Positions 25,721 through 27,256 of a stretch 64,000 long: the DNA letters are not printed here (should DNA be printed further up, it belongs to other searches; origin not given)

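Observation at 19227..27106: Candidate uncharacterised defence operon: XRE controller, extended Type III-like Mod, Res-like helicase-nuclease, DUF3800-wHTH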

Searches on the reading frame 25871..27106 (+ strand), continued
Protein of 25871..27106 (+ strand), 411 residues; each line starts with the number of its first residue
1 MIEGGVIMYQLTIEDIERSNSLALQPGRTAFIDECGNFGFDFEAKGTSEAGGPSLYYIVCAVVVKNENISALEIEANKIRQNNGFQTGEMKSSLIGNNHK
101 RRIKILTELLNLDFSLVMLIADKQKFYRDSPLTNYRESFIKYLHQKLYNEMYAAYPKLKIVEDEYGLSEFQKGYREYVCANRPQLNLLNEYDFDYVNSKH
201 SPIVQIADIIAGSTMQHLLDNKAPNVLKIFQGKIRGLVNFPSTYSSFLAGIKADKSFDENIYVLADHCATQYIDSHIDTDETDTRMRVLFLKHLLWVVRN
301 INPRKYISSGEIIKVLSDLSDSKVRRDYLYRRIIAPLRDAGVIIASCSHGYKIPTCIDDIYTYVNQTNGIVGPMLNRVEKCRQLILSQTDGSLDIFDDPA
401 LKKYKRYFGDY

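Call 74: search_protein_families(library=pfam, proteins=[L026:53-595:+, L026:2170-3117:+, L026:3131-3727:+, L026:4996-6762:+, L040:2-400:-, L040:2563-3096:+, L040:3110-4231:+, L040:6222-7568:+, L001:2-703:-, L026:6729-7778:+], max_evalue=0.001)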
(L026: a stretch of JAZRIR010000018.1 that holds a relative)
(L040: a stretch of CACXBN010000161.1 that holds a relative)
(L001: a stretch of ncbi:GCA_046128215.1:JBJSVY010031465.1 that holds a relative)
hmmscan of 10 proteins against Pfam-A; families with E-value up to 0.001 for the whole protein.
L026:53-595:+ (180 aa): 1 family
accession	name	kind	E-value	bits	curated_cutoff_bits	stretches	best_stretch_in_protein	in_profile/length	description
PF12728.13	HTH_17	-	8.4e-06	26.4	27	0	108-138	2-32/51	Helix-turn-helix domain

L026:2170-3117:+ (315 aa): 0 families

L026:3131-3727:+ (198 aa): 0 families

L026:4996-6762:+ (588 aa): 4 families
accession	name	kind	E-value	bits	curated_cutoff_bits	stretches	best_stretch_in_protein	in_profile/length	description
PF07728.20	AAA_5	-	1.2e-22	80.8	22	1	336-485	1-139/139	AAA domain (dynein-related subfamily)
PF20720.3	nSTAND3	-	2.8e-06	27.6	27.2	1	318-362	1-44/155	Novel STAND NTPase 3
PF00004.35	AAA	-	0.00078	20.3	21.2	0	338-488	2-126/131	ATPase family associated with various cellular activities (AAA)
PF13173.12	AAA_14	-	0.00091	19.7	27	0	334-423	2-73/129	AAA domain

L040:2-400:- (133 aa): 0 families

L040:2563-3096:+ (177 aa): 0 families

L040:3110-4231:+ (373 aa): 2 families
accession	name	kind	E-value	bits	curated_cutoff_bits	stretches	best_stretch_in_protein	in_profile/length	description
PF04545.22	Sigma70_r4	-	5.8e-18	64.6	24.1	1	310-361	2-49/50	Sigma-70, region 4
PF04542.20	Sigma70_r2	-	1.9e-05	24.8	24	1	130-192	1-62/71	Sigma-70 region 2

L040:6222-7568:+ (448 aa): 0 families

L001:2-703:- (234 aa): 1 family
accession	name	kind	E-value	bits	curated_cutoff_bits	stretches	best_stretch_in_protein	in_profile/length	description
PF00665.32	rve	-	2.2e-07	31.5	32.6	1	141-215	6-78/102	Integrase core domain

L026:6729-7778:+ (349 aa): 1 family
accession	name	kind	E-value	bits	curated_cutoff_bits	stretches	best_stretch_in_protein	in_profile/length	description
PF10117.15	McrBC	-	7e-36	124.2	23.9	1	18-302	35-317/318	McrBC 5-methylcytosine restriction system component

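Call 78: get_annotated_region(hit=H2, flank=6000)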
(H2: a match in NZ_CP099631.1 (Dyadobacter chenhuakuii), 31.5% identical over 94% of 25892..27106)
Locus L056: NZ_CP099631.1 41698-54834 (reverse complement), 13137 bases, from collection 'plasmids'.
description: Dyadobacter chenhuakuii strain CY22 plasmid unnamed, complete sequence
organism: Dyadobacter chenhuakuii (NCBI taxid 2909339)
taxonomy: Bacteria; Bacteroidota; Cytophagia; Cytophagales; Spirosomataceae; Dyadobacter; Dyadobacter chenhuakuii
host: -; source: single cell,soil; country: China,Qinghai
typing (MOB-suite, as given by PLSDB): non-mobilizable
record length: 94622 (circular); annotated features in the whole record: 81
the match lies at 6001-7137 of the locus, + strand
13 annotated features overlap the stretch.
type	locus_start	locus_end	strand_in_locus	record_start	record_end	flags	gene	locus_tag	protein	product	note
CDS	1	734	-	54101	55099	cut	-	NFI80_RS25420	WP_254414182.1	hypothetical protein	-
CDS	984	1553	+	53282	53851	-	-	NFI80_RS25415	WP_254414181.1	hypothetical protein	-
CDS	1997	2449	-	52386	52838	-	-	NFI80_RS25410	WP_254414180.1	hypothetical protein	-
CDS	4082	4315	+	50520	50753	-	-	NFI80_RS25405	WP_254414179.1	hypothetical protein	-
CDS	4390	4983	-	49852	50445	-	-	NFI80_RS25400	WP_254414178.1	hypothetical protein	-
CDS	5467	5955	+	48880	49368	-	-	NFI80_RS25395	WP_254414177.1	hypothetical protein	-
CDS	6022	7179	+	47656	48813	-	-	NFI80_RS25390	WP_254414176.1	DUF3800 domain-containing protein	-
CDS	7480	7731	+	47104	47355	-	-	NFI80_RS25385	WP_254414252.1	hypothetical protein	-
CDS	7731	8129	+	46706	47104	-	-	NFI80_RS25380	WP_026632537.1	hypothetical protein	-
CDS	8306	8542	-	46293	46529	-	-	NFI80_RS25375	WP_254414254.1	aspartate/glutamate racemase family protein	GO:0006807 - nitrogen compound metabolic process [Evidence IEA]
CDS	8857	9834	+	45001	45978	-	-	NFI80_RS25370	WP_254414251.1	TlpA disulfide reductase family protein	-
CDS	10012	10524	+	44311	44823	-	-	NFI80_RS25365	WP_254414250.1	hypothetical protein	-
CDS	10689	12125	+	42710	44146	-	-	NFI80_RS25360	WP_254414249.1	TlpA disulfide reductase family protein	-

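Call 79: get_annotated_region(hit=H4, flank=6000)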
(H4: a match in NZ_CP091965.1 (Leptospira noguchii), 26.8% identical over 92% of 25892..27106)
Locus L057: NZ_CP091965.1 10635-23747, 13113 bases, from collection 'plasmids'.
description: Leptospira noguchii strain 201601331 plasmid p2_L201601331, complete sequence
organism: Leptospira noguchii (NCBI taxid 28182)
taxonomy: Bacteria; Spirochaetota; Spirochaetia; Leptospirales; Leptospiraceae; Leptospira; Leptospira noguchii
host: -; source: Homo sapiens,Cell culture; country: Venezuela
typing (MOB-suite, as given by PLSDB): non-mobilizable; replicon rep_cluster_216
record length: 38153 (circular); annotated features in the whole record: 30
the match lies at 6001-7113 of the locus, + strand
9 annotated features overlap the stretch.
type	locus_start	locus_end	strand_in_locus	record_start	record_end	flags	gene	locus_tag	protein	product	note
CDS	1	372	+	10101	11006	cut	-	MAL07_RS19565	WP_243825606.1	Rpn family recombination-promoting nuclease/putative transposase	-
CDS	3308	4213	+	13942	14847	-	-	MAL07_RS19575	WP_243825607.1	Rpn family recombination-promoting nuclease/putative transposase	-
CDS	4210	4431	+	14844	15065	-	-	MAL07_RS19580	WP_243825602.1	hypothetical protein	-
CDS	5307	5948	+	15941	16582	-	-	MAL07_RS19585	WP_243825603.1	hypothetical protein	-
CDS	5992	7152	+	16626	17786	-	-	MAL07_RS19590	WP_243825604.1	DUF3800 domain-containing protein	-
CDS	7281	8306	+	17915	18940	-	-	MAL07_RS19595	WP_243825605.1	hypothetical protein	-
CDS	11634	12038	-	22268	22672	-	-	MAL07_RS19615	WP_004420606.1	putative toxin-antitoxin system toxin component, PIN family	-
CDS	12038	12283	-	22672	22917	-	-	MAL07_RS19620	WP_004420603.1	ribbon-helix-helix domain-containing protein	-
CDS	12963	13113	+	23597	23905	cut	-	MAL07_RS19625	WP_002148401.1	hypothetical protein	-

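Call 85: find_encoding_contigs(protein=P0005, flank=10000, max_places=3)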
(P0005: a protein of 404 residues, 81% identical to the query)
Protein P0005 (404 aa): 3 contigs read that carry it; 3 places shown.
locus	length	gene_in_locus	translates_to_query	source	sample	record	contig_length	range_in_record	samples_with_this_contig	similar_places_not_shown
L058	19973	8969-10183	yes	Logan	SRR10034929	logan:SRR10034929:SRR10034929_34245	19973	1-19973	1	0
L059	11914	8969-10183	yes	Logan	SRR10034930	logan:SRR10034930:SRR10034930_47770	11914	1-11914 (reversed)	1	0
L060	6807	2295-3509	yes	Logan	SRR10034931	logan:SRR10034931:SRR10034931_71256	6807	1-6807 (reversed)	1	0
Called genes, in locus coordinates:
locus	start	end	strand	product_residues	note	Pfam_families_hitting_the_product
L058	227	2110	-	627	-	-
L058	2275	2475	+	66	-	PF13443:HTH_26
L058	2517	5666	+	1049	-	PF01555:N6_N4_Mtase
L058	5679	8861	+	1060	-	PF04851:ResIII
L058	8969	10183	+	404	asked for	PF12686:DUF3800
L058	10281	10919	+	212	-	-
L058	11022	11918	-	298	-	PF12760:Zn_ribbon_IS1595, PF12762:DDE_Tnp_IS1595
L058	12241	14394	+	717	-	PF22148:Fervidolysin_NPro-like (faint), PF00082:Peptidase_S8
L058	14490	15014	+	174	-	-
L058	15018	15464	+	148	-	-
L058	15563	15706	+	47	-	-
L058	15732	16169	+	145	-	-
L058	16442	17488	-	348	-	PF13384:HTH_23 (weak), PF13518:HTH_28, PF13551:HTH_29, PF13565:HTH_32, PF00665:rve (weak), PF13683:rve_3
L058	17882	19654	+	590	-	PF13167:GTP-bdg_N, PF02421:FeoB_N (faint), PF16360:GTP-bdg_M, PF01926:MMR_HSR1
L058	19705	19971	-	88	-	?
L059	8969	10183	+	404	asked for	PF12686:DUF3800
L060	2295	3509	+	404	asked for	PF12686:DUF3800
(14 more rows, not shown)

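Call 104: find_related_loci(query=A1, collection=viral_contigs, flank=9000)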
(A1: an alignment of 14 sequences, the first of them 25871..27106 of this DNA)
Query A1 (411 aa) in viral_contigs; peptide patterns used: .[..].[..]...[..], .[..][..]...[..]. (x = any residue, [..] = any of these).
57 stretches matched a pattern, but none encodes a relative of the query by tblastn (E <= 1e-3).

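Call 106: search_protein_families(library=padloc, alignment_id=A2, max_evalue=1e-10)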
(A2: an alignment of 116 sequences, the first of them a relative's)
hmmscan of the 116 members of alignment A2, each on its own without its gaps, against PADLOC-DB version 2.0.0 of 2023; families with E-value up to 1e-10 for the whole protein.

A. member 1, L001:4444-6081:+ (545 aa): 22 families
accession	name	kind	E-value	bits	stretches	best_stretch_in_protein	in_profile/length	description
PDLC03033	MTase_I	-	3.8e-245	812.9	1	3-545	3-541/541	Type I methyltransferase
PDLC03027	MTase_I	-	1.4e-56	190.5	1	179-498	133-439/810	Type I methyltransferase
PDLC03022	MTase_I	-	5.4e-51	171.9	1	174-495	156-473/857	Type I methyltransferase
PDLC03031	MTase_I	-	9.1e-43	144.5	1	182-491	163-479/834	Type I methyltransferase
PDLC03021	MTase_I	-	3.5e-40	136.2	1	156-526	120-483/491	Type I methyltransferase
PDLC03035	MTase_I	-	5e-35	119.1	1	178-443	149-410/653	Type I methyltransferase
PDLC03032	MTase_I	-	3.6e-31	106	1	179-495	135-438/1001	Type I methyltransferase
PDLC03240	MTase_II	-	4.9e-31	106.1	1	180-539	160-507/511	Type II methyltransferase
PDLC03029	MTase_I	-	1.3e-30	104.4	1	184-521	157-503/661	Type I methyltransferase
PDLC03026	MTase_I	-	3.1e-26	90.6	1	177-465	116-397/487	Type I methyltransferase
PDLC03019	MTase_I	-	4.9e-26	89.3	1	181-537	147-497/932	Type I methyltransferase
PDLC03028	MTase_I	-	3.2e-25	86.4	1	179-496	872-1190/1236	Type I methyltransferase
PDLC04134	mad2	-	4.9e-25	86.3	1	161-467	234-486/492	mads_2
PDLC03039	MTase_I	-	6.6e-23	78.7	1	182-499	147-452/708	Type I methyltransferase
PDLC03025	MTase_I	-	1.2e-21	75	1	161-491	122-432/569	Type I methyltransferase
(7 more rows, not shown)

B. families by the number of members that match (of 116 scanned): 250 families (the first 25 are shown)
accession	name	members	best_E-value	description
PDLC03019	MTase_I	3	4.4e-41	Type I methyltransferase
PDLC04134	mad2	3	4.9e-25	mads_2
PDLC03267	MTase_II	3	8.4e-14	Type II methyltransferase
PDLC03033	MTase_I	2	3.7e-245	Type I methyltransferase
PDLC03359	MTase_II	2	5.5e-87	Type II methyltransferase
PDLC03227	MTase_II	2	9.5e-85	Type II methyltransferase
PDLC03027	MTase_I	2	7.6e-57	Type I methyltransferase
PDLC04925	PDC-S14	2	3e-56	-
PDLC03022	MTase_I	2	1.5e-51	Type I methyltransferase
PDLC03031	MTase_I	2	5.3e-43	Type I methyltransferase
PDLC03048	REase_I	2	9.6e-42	Type I restriction enzyme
PDLC03021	MTase_I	2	3.5e-40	Type I methyltransferase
PDLC03040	REase_I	2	5.8e-40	Type I restriction enzyme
PDLC01136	RT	2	7.4e-40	RT (reverse transcriptase)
PDLC03044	REase_I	2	1.2e-38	Type I restriction enzyme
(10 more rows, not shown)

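Call 108: search_protein_families(library=pfam, proteins=[L022:3687-4919:-, L041:9053-10285:-, L029:2461-3264:-, L036:117-1265:-, L027:12177-13613:-, L031:1416-2693:-, L032:11160-12449:-, L027:11460-12095:-, L031:2666-3613:-, L044:7484-8374:+], max_evalue=0.0001)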
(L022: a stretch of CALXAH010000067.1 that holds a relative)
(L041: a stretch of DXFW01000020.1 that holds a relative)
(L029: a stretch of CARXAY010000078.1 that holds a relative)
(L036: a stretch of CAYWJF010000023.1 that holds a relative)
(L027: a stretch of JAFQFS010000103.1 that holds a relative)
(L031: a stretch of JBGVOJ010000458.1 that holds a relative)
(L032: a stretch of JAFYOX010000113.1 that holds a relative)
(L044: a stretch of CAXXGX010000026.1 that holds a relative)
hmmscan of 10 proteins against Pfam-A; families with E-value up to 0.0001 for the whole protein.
L022:3687-4919:- (410 aa): 2 families
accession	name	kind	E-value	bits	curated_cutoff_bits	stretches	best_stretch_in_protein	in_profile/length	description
PF00589.27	Phage_integrase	-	4.9e-34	118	27.1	1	206-394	4-170/172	Phage integrase family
PF14659.12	Phage_int_SAM_3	-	2e-09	38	22.6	1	91-147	1-57/58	Phage integrase, N-terminal SAM-like domain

L041:9053-10285:- (410 aa): 2 families
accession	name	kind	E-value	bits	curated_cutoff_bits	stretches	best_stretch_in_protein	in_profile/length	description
PF00589.27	Phage_integrase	-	2.9e-34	118.7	27.1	1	206-394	4-170/172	Phage integrase family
PF14659.12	Phage_int_SAM_3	-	7.2e-09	36.2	22.6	1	91-147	1-57/58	Phage integrase, N-terminal SAM-like domain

L029:2461-3264:- (267 aa): 6 families
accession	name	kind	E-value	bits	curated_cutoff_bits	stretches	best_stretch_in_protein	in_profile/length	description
PF14659.12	Phage_int_SAM_3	-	1.2e-15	57.9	22.6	1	77-130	4-57/58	Phage integrase, N-terminal SAM-like domain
PF13102.12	Phage_int_SAM_5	-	1.2e-06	29.2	22.3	1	78-169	5-92/98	Phage integrase SAM-like domain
PF00589.27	Phage_integrase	-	6.1e-06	26.6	27.1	1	187-241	4-59/172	Phage integrase family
PF22022.2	Phage_int_M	-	1.9e-05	25.3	27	1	81-171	7-91/96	Phage integrase central domain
PF14657.12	Arm-DNA-bind_4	-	8e-05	22.6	22.3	1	22-66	1-46/47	Arm DNA-binding domain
PF13495.12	Phage_int_SAM_4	-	8.9e-05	23.3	27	0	91-153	15-72/85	Phage integrase, N-terminal SAM-like domain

L036:117-1265:- (382 aa): 3 families
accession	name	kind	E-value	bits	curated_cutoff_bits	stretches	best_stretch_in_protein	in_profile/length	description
PF00589.27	Phage_integrase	-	5e-24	85.4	27.1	1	211-366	35-169/172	Phage integrase family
PF14659.12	Phage_int_SAM_3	-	2.9e-09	37.4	22.6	1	70-123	2-53/58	Phage integrase, N-terminal SAM-like domain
PF13102.12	Phage_int_SAM_5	-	4.6e-07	30.6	22.3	1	69-171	1-97/98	Phage integrase SAM-like domain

L027:12177-13613:- (478 aa): 0 families

L031:1416-2693:- (425 aa): 0 families

L032:11160-12449:- (429 aa): 0 families

L027:11460-12095:- (211 aa): 0 families

L031:2666-3613:- (315 aa): 0 families

L044:7484-8374:+ (296 aa): 3 families
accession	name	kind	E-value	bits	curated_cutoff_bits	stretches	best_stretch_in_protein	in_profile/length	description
PF00589.27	Phage_integrase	-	2.3e-47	161.4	27.1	1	116-277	2-170/172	Phage integrase family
PF13495.12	Phage_int_SAM_4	-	3.8e-12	46.9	27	1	21-99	4-83/85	Phage integrase, N-terminal SAM-like domain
PF16795.10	Phage_integr_3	-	5.4e-08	33.3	27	1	116-270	3-141/161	Archaeal phage integrase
